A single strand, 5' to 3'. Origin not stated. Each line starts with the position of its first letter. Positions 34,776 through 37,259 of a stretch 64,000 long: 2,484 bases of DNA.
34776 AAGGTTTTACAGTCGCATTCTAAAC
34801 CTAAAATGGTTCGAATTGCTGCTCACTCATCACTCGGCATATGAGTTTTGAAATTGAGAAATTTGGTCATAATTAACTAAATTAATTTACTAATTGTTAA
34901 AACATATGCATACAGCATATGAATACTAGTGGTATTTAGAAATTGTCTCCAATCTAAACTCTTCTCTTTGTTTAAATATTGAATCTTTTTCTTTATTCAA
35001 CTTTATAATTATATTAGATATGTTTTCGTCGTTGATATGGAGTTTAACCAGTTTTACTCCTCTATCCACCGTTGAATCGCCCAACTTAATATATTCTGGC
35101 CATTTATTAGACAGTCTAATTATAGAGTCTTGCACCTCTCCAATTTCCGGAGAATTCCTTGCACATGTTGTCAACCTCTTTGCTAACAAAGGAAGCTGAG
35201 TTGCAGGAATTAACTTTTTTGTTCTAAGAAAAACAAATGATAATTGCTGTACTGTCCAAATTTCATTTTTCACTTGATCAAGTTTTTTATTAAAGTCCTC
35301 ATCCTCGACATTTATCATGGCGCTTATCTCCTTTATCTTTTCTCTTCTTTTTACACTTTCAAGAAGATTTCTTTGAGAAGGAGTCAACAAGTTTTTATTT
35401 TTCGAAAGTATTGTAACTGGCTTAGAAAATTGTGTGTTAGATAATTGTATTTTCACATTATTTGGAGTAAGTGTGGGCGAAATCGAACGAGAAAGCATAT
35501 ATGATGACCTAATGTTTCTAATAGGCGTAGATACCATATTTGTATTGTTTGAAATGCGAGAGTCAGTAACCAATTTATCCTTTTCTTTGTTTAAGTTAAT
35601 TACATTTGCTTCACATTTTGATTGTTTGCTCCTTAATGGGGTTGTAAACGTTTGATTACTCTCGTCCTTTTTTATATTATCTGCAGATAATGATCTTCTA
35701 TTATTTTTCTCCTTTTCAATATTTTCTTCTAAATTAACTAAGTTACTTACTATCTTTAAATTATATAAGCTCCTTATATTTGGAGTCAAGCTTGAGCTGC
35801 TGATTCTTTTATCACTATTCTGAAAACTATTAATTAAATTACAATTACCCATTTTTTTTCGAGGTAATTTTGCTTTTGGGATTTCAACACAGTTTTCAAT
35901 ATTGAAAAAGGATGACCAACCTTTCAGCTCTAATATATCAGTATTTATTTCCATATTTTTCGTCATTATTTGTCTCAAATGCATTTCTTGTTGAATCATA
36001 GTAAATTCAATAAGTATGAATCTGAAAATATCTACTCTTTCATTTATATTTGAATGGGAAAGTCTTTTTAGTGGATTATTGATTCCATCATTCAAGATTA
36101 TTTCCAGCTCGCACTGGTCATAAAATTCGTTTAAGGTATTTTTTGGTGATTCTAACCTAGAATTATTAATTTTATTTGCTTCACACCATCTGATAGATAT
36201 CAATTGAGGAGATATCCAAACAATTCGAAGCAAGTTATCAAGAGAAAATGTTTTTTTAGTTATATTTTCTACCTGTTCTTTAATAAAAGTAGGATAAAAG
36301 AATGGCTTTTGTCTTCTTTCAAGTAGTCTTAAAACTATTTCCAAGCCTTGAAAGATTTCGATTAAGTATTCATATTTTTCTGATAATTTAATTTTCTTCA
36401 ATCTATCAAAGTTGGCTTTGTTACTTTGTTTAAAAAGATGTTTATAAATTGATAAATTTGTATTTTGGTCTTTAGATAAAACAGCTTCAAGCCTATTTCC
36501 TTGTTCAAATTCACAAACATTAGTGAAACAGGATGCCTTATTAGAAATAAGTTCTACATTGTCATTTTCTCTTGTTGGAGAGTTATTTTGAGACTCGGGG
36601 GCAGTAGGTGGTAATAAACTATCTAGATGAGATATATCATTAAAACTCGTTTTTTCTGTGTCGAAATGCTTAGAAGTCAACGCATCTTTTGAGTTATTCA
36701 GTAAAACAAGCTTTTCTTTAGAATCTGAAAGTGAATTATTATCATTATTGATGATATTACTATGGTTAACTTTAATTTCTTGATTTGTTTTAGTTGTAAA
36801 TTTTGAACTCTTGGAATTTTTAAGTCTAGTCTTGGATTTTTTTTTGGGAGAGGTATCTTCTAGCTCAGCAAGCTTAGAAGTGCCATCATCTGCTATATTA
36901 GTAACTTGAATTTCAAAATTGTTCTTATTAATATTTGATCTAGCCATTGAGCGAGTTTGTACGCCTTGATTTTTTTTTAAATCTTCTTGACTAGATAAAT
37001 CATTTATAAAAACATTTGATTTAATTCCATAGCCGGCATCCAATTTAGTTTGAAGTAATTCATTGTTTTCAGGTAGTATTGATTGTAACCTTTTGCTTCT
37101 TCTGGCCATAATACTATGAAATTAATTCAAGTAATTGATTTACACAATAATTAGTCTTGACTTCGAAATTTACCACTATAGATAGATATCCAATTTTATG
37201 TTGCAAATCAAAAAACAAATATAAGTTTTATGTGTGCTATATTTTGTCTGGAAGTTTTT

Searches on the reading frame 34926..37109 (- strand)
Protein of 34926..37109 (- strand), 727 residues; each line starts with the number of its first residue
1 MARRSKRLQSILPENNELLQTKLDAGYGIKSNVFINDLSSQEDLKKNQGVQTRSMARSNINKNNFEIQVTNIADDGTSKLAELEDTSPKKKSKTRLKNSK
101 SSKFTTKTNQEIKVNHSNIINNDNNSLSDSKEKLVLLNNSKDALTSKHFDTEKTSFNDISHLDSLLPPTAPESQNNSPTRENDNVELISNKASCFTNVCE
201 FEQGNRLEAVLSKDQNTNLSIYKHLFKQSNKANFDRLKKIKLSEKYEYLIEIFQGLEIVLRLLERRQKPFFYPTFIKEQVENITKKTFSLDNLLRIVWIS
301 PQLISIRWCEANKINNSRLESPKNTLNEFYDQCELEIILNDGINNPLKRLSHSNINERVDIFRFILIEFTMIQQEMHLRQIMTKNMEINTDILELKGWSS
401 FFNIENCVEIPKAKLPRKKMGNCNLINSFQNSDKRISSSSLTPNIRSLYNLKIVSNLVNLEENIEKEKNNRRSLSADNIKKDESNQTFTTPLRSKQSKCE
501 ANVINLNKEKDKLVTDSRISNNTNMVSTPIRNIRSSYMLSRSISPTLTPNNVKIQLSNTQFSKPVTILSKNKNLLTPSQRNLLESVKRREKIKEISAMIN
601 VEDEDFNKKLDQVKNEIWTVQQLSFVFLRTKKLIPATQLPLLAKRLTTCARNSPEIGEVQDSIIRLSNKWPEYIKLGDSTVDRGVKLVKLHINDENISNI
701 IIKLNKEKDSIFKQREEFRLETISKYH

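Call 8: search_protein_families(library=pfam, proteins=[window:34926-37109:-], max_evalue=0.001)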
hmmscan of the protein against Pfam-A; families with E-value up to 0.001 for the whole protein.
window:34926-37109:- (727 aa): 1 family
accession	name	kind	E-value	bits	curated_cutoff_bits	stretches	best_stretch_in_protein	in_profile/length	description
PF08839.17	CDT1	-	6.8e-22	78.9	22.6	1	243-416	2-170/170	DNA replication factor CDT1 like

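Call 10: find_encoding_contigs(protein=window:34926-37109:-, flank=1000, max_places=4)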
Protein window:34926-37109:- (727 aa): 5 contigs read that carry it; 4 places shown.
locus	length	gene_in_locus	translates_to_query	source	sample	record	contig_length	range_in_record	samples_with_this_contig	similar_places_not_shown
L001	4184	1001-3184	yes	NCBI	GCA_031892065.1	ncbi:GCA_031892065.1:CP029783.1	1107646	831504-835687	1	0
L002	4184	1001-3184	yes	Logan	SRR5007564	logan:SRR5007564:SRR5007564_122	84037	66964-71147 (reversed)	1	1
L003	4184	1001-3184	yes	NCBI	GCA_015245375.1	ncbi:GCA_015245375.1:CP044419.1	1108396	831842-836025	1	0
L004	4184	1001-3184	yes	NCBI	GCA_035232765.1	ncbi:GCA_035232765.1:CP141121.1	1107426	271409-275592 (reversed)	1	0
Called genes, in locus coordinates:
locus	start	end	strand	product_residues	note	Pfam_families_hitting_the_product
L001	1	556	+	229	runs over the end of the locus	PF01351:RNase_HII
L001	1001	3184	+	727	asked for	PF08839:CDT1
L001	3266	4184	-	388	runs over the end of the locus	-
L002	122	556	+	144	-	PF01351:RNase_HII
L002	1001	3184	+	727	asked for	PF08839:CDT1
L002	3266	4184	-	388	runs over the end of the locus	-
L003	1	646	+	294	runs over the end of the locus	PF01351:RNase_HII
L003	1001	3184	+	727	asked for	PF08839:CDT1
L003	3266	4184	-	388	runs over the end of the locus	-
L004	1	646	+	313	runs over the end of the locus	PF01351:RNase_HII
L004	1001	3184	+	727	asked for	PF08839:CDT1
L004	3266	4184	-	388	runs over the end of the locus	-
